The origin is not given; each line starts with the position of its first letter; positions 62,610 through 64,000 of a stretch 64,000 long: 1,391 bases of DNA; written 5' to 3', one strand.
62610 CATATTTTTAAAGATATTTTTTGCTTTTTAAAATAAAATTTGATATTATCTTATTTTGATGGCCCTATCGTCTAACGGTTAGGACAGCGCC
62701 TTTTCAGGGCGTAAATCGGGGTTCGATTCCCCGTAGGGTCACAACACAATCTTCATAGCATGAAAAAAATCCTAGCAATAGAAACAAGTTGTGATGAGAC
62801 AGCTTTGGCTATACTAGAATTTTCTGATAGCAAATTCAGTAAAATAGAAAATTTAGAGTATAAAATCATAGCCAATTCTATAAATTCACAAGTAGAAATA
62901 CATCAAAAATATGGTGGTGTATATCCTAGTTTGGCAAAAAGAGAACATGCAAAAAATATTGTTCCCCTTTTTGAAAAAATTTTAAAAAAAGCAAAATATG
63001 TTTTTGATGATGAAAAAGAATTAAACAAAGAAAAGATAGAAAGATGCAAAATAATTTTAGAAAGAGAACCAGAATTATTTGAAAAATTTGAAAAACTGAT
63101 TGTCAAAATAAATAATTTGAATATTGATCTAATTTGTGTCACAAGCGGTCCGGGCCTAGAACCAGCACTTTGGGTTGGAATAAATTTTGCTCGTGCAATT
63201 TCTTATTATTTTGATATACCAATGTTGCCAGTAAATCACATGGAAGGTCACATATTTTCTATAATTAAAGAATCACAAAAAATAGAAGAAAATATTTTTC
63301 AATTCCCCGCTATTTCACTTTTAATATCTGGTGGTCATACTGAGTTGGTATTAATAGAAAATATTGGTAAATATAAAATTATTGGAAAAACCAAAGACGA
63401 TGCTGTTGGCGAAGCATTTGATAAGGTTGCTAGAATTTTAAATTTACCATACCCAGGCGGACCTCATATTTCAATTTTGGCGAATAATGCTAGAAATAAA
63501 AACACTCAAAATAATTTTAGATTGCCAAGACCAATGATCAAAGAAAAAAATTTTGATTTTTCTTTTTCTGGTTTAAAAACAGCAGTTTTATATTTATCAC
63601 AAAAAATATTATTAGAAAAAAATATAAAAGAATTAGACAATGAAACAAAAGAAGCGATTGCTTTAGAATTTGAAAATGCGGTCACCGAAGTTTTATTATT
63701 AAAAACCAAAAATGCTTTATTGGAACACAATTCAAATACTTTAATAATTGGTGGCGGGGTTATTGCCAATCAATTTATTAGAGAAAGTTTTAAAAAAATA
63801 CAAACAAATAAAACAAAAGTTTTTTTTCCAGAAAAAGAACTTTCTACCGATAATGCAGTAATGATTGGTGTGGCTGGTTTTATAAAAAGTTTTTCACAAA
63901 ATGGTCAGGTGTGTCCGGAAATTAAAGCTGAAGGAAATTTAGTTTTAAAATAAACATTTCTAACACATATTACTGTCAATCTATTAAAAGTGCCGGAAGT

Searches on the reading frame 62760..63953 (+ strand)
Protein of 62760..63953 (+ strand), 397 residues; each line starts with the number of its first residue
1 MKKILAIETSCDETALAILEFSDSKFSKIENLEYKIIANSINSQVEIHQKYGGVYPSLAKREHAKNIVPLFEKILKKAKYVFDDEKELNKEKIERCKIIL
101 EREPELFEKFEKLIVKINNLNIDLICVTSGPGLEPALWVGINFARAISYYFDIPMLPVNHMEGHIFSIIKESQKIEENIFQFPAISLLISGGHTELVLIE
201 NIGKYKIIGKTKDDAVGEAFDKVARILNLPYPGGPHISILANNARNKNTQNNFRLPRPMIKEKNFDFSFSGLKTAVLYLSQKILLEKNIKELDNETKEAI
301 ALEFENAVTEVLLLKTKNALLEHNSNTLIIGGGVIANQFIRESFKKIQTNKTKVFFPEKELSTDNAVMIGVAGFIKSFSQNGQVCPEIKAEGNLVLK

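Call 20: find_encoding_contigs(protein=window:62760-63953:+, flank=10000, max_places=4)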
Protein window:62760-63953:+ (397 aa): 10 contigs read that carry it; 4 places shown.
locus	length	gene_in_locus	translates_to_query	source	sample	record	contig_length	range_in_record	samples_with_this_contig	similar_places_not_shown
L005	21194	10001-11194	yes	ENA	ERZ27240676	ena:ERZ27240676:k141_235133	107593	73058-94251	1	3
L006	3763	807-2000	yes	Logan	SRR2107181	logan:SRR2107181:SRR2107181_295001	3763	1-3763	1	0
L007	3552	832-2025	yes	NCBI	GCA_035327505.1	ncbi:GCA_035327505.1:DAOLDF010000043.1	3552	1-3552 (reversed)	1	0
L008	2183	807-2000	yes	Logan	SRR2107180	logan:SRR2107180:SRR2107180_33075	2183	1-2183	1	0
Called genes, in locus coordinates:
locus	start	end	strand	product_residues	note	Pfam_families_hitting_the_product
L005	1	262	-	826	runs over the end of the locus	PF00521:DNA_topoisoIV, PF03989:DNA_gyraseA_C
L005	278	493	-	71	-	-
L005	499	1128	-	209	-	PF13483:Lactamase_B_3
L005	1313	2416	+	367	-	PF00575:S1 (weak), PF23459:S1_RRP5 (faint), PF00575:S1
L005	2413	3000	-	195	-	PF01195:Pept_tRNA_hydro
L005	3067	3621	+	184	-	PF10502:Peptidase_S26, PF00717:Peptidase_S24 (faint)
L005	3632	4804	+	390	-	PF13393:tRNA-synt_His (weak), PF03129:HGTP_anticodon (weak)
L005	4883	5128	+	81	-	-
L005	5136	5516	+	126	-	PF02130:YbeY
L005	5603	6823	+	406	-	PF02491:SHS2_FTSA, PF11104:PilM_2, PF14450:FtsA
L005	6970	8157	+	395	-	PF00091:Tubulin, PF12327:FtsZ_C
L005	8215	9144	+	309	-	PF00890:FAD_binding_2 (faint), PF01134:GIDA (faint), PF03486:HI0933_like (faint), PF07992:Pyr_redox_2, PF12831:FAD_oxidored (weak), PF13738:Pyr_redox_3, PF00070:Pyr_redox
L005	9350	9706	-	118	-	-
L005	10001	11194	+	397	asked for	PF00814:TsaD, PF22521:HypF_C_2 (weak)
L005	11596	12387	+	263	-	PF13367:PrsW-protease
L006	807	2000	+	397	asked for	PF00814:TsaD, PF22521:HypF_C_2 (weak)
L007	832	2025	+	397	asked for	PF00814:TsaD, PF22521:HypF_C_2 (weak)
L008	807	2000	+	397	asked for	PF00814:TsaD, PF22521:HypF_C_2 (weak)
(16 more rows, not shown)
